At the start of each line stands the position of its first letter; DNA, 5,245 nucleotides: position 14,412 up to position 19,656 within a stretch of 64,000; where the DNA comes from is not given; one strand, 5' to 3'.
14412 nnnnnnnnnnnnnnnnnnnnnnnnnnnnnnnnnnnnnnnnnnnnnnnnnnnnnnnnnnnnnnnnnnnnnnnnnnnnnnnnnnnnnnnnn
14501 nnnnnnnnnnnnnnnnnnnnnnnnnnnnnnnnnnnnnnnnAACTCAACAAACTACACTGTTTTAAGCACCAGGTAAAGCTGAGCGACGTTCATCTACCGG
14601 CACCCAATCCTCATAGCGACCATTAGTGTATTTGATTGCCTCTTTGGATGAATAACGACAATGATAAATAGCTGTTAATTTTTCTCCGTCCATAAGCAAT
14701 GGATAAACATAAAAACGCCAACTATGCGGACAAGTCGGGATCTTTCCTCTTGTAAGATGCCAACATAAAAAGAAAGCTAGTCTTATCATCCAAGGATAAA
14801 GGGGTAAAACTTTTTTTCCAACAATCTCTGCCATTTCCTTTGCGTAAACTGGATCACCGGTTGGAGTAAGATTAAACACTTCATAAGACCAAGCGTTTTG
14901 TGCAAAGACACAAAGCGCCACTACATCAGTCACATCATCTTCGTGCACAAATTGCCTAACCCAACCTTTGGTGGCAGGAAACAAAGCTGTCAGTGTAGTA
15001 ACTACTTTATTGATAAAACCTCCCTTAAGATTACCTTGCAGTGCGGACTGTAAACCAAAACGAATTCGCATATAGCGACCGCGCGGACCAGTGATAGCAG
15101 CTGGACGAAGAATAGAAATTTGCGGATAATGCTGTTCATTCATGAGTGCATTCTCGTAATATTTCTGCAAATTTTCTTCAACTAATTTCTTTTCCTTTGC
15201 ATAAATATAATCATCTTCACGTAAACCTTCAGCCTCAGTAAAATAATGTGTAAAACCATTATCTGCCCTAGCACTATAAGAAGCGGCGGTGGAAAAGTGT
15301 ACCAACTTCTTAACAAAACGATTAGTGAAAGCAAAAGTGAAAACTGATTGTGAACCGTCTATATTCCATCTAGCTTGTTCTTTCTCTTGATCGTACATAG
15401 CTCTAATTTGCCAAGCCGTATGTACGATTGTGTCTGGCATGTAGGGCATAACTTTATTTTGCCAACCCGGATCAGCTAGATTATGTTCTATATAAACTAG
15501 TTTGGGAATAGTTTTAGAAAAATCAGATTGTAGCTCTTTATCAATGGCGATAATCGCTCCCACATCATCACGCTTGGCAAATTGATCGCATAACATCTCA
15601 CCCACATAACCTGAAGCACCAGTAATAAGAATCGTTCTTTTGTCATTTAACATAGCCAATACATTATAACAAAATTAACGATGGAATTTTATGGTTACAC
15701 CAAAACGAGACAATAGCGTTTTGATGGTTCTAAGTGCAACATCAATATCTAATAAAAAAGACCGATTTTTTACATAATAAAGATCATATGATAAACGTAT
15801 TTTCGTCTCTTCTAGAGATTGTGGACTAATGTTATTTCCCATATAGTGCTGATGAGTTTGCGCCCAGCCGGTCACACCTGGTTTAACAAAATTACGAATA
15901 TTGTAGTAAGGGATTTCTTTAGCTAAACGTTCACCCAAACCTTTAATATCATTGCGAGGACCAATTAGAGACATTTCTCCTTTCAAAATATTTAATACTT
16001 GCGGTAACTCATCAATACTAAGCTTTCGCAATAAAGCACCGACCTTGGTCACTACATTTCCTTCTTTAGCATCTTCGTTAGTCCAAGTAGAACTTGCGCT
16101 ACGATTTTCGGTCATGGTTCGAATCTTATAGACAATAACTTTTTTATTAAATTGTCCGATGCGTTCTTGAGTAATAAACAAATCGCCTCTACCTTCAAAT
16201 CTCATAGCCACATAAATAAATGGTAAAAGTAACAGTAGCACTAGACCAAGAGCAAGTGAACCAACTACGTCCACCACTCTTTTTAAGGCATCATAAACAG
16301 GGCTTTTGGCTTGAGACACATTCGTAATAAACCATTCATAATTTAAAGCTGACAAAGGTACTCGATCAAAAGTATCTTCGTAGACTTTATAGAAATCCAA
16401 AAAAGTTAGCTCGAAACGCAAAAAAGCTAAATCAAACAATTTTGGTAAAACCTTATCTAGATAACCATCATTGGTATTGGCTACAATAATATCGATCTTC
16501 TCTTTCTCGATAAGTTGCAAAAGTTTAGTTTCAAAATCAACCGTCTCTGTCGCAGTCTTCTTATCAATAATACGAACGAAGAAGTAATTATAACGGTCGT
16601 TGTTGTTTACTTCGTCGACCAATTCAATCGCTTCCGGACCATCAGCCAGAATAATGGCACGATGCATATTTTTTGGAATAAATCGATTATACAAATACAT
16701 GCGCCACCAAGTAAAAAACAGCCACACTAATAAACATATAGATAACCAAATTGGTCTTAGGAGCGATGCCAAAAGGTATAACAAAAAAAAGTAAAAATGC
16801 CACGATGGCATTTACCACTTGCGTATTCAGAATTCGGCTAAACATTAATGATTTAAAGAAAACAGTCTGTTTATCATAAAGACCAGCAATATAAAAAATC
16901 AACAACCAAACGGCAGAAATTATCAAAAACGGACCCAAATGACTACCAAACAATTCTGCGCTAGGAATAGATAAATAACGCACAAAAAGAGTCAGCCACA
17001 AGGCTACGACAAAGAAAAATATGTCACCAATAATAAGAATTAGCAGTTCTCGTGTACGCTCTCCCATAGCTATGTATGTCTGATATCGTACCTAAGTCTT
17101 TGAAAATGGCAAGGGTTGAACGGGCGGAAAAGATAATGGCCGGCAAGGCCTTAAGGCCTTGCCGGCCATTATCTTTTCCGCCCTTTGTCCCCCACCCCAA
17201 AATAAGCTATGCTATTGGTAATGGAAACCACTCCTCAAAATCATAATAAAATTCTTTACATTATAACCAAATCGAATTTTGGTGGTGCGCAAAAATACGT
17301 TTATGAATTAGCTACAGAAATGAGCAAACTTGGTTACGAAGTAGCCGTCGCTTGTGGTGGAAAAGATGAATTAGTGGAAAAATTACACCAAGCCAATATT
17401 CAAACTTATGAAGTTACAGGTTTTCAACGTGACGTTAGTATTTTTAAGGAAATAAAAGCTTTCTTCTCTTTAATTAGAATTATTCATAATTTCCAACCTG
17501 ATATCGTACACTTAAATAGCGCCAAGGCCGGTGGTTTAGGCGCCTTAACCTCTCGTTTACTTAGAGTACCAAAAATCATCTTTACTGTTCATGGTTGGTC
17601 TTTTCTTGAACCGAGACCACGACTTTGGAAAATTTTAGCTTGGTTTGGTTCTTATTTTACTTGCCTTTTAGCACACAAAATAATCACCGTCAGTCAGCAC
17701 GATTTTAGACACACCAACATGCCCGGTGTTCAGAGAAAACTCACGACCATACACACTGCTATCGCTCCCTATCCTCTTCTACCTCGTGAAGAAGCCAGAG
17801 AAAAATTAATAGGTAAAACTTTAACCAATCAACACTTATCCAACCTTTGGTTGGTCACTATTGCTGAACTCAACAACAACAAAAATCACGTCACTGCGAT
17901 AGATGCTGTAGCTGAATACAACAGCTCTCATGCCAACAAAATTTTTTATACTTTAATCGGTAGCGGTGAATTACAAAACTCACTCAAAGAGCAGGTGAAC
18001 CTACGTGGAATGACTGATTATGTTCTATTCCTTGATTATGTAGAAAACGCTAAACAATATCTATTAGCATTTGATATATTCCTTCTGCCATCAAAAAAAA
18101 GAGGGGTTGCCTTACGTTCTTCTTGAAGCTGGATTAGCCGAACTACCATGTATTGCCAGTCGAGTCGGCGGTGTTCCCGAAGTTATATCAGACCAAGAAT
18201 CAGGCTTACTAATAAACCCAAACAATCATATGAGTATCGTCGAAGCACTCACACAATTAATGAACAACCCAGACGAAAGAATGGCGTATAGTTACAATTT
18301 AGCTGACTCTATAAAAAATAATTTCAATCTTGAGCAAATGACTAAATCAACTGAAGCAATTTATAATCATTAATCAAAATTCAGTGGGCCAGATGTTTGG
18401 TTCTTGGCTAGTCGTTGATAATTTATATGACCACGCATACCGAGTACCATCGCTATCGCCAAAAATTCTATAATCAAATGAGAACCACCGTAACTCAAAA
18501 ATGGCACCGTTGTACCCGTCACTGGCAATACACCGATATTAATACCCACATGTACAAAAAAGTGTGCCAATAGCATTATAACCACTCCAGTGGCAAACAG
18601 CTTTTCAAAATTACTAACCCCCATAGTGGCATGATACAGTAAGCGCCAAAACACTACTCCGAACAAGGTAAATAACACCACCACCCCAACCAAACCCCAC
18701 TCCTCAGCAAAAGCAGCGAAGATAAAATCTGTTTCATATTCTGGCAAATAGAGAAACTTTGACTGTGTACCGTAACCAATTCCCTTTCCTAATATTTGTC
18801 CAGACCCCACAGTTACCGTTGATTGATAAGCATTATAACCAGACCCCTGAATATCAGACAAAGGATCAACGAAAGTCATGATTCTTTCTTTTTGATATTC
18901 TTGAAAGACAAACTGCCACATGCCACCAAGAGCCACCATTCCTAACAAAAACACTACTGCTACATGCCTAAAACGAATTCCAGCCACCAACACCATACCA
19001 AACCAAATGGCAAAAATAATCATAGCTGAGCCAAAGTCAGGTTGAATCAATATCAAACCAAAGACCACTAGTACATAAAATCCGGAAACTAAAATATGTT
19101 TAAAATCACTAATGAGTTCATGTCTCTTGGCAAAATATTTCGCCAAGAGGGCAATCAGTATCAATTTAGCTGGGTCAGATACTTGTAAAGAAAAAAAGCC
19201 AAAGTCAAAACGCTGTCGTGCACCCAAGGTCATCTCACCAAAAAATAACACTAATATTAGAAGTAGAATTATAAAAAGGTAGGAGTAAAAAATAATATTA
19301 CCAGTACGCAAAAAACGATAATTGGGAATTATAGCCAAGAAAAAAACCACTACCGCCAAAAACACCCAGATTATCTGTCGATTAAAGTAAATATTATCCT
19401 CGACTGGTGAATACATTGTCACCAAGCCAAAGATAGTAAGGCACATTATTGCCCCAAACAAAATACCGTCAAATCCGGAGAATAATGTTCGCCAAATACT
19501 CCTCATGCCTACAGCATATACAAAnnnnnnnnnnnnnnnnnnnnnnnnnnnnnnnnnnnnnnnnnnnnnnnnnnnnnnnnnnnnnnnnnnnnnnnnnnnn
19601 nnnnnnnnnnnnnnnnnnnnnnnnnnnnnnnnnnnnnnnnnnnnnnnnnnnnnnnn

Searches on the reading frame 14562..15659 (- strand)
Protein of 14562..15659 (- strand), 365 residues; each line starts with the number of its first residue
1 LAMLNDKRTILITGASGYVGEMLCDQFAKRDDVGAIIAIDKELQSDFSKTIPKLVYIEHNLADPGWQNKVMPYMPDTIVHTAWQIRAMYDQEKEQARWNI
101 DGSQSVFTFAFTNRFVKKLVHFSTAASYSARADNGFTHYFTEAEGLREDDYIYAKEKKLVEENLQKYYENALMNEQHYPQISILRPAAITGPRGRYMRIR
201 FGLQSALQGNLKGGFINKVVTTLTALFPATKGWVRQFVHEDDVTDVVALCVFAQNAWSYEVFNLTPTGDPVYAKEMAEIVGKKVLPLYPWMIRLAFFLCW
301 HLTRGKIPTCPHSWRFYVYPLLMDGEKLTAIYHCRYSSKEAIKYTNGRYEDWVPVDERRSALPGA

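Call 78: search_protein_families(library=pfam, proteins=[window:14562-15659:-], max_evalue=0.001)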
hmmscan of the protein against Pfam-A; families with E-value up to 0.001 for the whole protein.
window:14562-15659:- (365 aa): 5 families
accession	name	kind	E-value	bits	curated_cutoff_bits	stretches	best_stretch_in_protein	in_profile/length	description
PF01370.27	Epimerase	-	1.5e-16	61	20.9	1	10-264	1-239/240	NAD dependent epimerase/dehydratase family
PF01073.25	3Beta_HSD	-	4.8e-09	36.1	22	1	11-197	1-189/280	3-beta hydroxysteroid dehydrogenase/isomerase family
PF07993.18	NAD_binding_4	-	8.5e-08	32.1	20.1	1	76-214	90-234/258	Male sterility protein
PF02719.21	Polysacc_synt_2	-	1.4e-05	24.9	20.2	1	10-142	1-146/293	Polysaccharide biosynthesis protein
PF04321.23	RmlD_sub_bind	-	0.00031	20.4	27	1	9-137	2-114/287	RmlD substrate binding domain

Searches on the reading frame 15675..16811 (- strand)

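Call 78: search_protein_families(library=pfam, proteins=[window:15675-16811:-], max_evalue=0.001)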
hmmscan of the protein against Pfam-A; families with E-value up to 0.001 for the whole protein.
window:15675-16811:- (378 aa): 1 family
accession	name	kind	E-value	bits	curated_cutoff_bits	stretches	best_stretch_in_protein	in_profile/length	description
PF02397.22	Bac_transf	-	4.6e-48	163.6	27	1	177-367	1-178/179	Bacterial sugar transferase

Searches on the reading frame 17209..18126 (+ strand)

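Call 78: search_protein_families(library=pfam, proteins=[window:17209-18126:+], max_evalue=0.001)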
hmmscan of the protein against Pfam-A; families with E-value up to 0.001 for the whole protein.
window:17209-18126:+ (305 aa): 5 families
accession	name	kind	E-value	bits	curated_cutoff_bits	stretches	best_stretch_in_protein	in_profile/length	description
PF13439.12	Glyco_transf_4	-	2e-24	87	28.5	1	24-185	1-166/170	Glycosyltransferase Family 4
PF13579.12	Glyco_trans_4_4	-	5.2e-17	63.1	29.7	1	25-164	1-137/158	Glycosyl transferase 4-like domain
PF13477.12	Glyco_trans_4_2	-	9.9e-16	58.6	23.4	1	15-137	2-116/139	Glycosyl transferase 4-like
PF13692.12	Glyco_trans_1_4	-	8.1e-11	42.8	27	1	215-301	4-90/142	Glycosyl transferases group 1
PF00534.26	Glycos_transf_1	-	7.5e-09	35.8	26.4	1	215-297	18-102/172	Glycosyl transferases group 1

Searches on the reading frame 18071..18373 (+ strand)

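Call 78: search_protein_families(library=pfam, proteins=[window:18071-18373:+], max_evalue=0.001)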
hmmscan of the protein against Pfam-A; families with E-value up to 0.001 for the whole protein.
window:18071-18373:+ (100 aa): 2 families
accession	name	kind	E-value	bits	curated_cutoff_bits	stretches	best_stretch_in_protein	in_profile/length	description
PF00534.26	Glycos_transf_1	-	7e-17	61.9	26.4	1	8-76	99-168/172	Glycosyl transferases group 1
PF13692.12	Glyco_trans_1_4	-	6.2e-13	49.7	27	1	10-66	86-142/142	Glycosyl transferases group 1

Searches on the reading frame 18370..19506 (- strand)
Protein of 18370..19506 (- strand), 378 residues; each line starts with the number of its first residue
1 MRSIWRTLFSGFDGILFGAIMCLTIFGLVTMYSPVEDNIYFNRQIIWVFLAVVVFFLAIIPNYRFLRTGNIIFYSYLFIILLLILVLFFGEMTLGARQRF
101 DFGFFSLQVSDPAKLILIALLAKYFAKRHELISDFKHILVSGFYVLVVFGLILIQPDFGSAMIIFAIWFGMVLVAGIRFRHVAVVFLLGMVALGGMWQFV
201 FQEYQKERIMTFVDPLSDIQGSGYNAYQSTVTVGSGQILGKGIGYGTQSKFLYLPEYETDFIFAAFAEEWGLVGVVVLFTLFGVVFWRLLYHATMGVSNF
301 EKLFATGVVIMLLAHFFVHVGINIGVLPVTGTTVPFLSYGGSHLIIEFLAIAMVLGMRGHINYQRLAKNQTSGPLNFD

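Call 3: search_protein_families(library=pfam, proteins=[window:18370-19506:-], max_evalue=0.1)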
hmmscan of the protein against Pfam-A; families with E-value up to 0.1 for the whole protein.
window:18370-19506:- (378 aa): 2 families
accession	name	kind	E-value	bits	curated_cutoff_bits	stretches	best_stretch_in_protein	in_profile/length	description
PF01098.24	FTSW_RODA_SPOVE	-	2e-81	274.2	26.4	1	16-357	13-350/356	Cell cycle protein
PF05102.17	Holin_BlyA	-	0.088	13.2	27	1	132-164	13-46/61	holin, BlyA family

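Call 4: search_protein_families(library=ncbifam, proteins=[window:18370-19506:-], max_evalue=0.1)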
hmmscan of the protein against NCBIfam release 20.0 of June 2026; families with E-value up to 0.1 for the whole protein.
window:18370-19506:- (378 aa): 6 families
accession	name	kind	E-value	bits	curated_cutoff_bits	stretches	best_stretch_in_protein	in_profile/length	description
TIGR02210.1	rodA_shape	equivalog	5.1e-95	318.6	336.7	1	13-358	1-353/357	rod shape-determining protein RodA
TIGR02614.1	ftsW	equivalog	8.8e-81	271.7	337.5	1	16-358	4-354/357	putative lipid II flippase FtsW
TIGR02615.1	spoVE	exception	2.4e-60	204.9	448.8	1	18-356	15-351/354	stage V sporulation protein E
NF008060.0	PRK10794.1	equivalog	2e-58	198.1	590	1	12-360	16-362/370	peptidoglycan glycosyltransferase MrdB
NF037961.1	RodA_shape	subfamily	6.1e-46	157.6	150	2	182-346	225-396/415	rod shape-determining protein RodA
NF008042.0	PRK10774.1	equivalog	4.3e-41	141.2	493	1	36-370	67-398/405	cell division protein FtsW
